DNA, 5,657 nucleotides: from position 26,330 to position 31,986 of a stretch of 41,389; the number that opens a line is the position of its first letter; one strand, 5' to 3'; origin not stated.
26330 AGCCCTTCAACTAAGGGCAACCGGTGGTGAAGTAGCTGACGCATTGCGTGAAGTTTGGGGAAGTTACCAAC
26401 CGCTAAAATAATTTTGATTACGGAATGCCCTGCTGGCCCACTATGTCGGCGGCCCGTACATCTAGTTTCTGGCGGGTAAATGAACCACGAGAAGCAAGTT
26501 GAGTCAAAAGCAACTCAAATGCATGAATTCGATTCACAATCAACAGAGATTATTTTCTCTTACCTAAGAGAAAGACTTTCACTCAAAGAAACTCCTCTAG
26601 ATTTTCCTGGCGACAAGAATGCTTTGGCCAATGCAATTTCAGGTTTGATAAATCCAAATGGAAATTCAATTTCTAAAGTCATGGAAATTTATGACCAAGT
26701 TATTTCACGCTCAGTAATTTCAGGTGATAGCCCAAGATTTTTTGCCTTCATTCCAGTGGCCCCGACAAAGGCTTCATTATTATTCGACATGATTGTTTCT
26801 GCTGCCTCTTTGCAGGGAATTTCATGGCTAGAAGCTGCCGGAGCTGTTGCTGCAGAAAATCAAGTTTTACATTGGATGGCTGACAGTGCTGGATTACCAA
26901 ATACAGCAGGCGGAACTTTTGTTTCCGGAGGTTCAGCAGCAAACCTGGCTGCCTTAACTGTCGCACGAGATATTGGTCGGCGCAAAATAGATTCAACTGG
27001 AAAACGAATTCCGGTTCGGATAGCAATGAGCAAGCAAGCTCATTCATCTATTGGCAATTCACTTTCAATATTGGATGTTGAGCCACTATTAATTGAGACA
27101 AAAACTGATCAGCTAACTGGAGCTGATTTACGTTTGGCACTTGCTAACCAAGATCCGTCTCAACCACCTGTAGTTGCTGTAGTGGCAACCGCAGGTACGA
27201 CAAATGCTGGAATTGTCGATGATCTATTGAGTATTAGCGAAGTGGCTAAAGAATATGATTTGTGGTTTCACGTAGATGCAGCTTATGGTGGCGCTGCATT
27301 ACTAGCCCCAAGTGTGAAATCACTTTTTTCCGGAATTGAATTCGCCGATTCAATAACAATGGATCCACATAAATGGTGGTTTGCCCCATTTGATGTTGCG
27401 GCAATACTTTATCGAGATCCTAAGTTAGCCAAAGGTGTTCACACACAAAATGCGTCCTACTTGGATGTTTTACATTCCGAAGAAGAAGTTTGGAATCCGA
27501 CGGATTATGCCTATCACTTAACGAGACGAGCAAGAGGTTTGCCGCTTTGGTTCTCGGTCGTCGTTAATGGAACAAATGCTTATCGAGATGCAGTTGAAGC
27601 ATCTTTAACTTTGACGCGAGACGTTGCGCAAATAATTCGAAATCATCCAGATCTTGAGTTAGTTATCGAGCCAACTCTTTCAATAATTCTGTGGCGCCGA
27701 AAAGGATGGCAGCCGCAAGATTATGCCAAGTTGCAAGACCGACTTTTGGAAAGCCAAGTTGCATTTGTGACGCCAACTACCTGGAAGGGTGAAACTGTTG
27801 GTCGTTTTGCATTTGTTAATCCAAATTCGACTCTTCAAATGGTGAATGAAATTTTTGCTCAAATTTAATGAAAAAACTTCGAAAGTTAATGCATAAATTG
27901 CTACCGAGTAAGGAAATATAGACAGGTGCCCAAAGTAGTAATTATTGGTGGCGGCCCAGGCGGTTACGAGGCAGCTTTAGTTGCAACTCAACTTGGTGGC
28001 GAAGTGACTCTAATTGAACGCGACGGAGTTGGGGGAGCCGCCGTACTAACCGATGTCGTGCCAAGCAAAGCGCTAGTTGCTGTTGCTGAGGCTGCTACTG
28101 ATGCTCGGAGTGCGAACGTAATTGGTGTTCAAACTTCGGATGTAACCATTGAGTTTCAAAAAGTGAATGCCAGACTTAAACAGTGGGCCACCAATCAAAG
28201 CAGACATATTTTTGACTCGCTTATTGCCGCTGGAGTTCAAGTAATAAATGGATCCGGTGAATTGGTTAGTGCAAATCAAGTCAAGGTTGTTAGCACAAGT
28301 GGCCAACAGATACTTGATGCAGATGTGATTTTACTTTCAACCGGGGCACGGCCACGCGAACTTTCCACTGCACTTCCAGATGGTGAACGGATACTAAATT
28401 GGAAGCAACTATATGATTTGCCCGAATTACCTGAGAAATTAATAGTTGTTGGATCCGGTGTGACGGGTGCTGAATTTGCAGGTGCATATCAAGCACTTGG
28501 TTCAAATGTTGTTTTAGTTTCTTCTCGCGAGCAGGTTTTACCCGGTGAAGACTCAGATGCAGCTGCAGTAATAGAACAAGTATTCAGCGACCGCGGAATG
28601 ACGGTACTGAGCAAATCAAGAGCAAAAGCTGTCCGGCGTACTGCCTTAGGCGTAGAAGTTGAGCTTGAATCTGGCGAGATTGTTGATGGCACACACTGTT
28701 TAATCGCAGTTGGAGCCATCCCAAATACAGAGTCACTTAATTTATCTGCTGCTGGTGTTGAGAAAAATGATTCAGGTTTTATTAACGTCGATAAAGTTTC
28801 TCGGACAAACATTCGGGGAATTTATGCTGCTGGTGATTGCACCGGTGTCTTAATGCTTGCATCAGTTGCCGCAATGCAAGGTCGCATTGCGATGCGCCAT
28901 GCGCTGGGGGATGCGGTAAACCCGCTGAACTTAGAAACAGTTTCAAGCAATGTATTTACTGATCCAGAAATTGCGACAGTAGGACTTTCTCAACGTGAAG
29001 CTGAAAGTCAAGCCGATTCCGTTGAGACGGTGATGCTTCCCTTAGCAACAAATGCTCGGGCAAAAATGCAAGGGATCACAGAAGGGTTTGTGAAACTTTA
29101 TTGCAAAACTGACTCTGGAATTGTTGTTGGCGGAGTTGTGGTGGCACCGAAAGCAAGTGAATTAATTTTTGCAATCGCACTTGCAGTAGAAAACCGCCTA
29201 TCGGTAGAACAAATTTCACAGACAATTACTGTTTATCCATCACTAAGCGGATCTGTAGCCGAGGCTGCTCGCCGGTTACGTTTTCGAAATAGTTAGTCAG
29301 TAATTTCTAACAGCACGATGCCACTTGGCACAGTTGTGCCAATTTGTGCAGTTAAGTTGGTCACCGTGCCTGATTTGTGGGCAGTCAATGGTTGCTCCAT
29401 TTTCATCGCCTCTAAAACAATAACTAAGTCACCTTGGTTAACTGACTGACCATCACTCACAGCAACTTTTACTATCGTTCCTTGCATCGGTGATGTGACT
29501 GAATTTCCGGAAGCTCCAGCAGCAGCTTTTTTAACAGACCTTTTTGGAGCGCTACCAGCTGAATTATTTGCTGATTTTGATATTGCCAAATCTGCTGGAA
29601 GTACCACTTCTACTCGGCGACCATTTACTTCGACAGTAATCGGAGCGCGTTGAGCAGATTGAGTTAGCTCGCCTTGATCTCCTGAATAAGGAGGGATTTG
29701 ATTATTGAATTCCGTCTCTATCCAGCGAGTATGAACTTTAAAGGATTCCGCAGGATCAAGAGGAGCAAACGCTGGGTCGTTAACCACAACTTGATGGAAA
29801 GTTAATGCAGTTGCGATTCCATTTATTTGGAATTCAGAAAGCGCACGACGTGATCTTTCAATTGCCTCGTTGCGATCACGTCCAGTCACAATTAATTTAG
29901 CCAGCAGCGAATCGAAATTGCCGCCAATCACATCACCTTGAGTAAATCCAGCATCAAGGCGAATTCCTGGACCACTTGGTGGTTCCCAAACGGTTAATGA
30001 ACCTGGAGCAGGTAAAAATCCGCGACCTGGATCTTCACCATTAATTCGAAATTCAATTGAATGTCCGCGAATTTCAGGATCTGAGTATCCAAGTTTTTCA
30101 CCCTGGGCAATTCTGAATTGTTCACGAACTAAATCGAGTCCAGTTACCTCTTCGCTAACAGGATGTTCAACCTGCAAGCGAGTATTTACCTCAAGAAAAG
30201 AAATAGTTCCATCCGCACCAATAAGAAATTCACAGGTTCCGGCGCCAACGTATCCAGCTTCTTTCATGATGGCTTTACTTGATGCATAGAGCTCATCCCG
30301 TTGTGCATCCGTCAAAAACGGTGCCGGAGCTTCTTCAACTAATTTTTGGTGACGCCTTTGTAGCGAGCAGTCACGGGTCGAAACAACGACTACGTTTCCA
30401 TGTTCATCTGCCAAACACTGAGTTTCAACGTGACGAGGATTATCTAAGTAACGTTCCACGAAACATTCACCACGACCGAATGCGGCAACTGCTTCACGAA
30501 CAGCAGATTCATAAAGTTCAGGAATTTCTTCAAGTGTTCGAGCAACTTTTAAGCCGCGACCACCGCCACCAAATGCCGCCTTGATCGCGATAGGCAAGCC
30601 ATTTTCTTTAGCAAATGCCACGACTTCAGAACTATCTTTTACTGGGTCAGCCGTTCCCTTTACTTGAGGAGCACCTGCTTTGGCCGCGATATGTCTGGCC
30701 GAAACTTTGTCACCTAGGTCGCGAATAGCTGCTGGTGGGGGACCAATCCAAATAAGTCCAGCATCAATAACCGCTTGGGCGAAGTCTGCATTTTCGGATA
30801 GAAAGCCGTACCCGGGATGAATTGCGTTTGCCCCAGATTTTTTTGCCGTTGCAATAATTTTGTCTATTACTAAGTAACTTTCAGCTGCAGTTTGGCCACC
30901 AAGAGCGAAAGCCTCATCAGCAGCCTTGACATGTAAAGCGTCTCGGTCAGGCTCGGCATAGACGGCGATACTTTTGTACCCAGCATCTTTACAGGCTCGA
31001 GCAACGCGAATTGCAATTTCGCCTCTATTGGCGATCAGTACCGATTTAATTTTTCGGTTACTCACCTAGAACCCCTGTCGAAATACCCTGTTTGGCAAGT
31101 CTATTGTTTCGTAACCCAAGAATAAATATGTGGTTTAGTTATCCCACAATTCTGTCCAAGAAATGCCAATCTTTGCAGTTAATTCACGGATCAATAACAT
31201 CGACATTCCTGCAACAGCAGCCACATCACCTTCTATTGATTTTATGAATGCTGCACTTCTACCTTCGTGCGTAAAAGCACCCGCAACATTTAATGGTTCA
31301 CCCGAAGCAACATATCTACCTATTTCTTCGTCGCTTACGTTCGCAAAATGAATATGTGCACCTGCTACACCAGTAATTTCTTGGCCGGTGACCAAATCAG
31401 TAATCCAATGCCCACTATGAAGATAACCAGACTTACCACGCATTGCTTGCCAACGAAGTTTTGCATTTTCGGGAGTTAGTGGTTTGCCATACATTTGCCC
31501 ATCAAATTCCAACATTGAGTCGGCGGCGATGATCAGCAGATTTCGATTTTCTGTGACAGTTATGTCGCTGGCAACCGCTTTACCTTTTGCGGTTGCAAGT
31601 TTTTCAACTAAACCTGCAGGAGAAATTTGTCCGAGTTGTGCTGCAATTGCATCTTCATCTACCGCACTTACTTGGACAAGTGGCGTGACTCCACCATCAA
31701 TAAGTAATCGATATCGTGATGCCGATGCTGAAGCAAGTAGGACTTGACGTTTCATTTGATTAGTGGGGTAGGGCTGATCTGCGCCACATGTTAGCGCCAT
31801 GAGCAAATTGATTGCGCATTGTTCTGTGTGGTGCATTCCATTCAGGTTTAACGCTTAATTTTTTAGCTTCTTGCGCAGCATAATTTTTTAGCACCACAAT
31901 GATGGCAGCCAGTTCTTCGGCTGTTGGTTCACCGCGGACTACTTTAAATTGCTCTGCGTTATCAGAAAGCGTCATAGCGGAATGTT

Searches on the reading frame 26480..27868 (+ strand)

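Call 41: search_protein_families(library=pfam, proteins=[window:26480-27868:+], max_evalue=0.00001)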
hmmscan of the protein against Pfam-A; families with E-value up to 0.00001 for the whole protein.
window:26480-27868:+ (462 aa): 1 family
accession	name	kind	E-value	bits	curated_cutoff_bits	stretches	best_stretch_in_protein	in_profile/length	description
PF00282.25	Pyridoxal_deC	-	6e-60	203.4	27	1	61-406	16-373/375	Pyridoxal-dependent decarboxylase conserved domain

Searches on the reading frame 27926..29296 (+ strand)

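Call 41: search_protein_families(library=pfam, proteins=[window:27926-29296:+], max_evalue=0.00001)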
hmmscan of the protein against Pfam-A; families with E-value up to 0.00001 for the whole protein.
window:27926-29296:+ (456 aa): 5 families
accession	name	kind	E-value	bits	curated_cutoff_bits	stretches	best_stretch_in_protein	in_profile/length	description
PF07992.20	Pyr_redox_2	-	4e-57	194.3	26.1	1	3-319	2-291/291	Pyridine nucleotide-disulphide oxidoreductase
PF02852.28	Pyr_redox_dim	-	2.5e-26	92.5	25.3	1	340-447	2-109/110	Pyridine nucleotide-disulphide oxidoreductase, dimerisation domain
PF00070.33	Pyr_redox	-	9.4e-22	77.8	22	1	171-248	1-80/82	Pyridine nucleotide-disulphide oxidoreductase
PF13738.12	Pyr_redox_3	-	1.6e-11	44.5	30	1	5-303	1-305/305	Pyridine nucleotide-disulphide oxidoreductase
PF01134.28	GIDA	-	2.1e-08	34.1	22.1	1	3-141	1-150/391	Glucose inhibited division protein A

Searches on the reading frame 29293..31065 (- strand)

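Call 41: search_protein_families(library=pfam, proteins=[window:29293-31065:-], max_evalue=0.00001)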
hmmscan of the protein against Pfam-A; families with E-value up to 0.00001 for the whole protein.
window:29293-31065:- (590 aa): 5 families
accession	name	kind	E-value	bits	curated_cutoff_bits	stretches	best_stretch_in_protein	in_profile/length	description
PF02786.22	CPSase_L_D2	-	9.6e-76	254.4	19.8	1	119-326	1-209/211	Carbamoyl-phosphate synthase L chain, ATP binding domain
PF00289.28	Biotin_carb_N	-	6.6e-45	152.5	25.5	1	6-114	2-110/110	Biotin carboxylase, N-terminal domain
PF02785.25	Biotin_carb_C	-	9.3e-32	109.8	32.4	1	338-450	1-107/108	Biotin carboxylase C-terminal domain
PF00364.28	Biotin_lipoyl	-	4.4e-17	62.1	22.1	1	522-588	2-73/73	Biotin-requiring enzyme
PF13533.13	Biotin_lipoyl_2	-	8.5e-06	25.9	29.8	0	523-551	3-31/32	Biotin-lipoyl like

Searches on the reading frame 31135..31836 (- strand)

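Call 41: search_protein_families(library=pfam, proteins=[window:31135-31836:-], max_evalue=0.00001)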
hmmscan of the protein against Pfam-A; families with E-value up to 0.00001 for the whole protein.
window:31135-31836:- (233 aa): 1 family
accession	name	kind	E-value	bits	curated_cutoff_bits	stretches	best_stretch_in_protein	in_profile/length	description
PF02545.19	Maf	-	1.4e-39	136.1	27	1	32-220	2-184/187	Maf-like protein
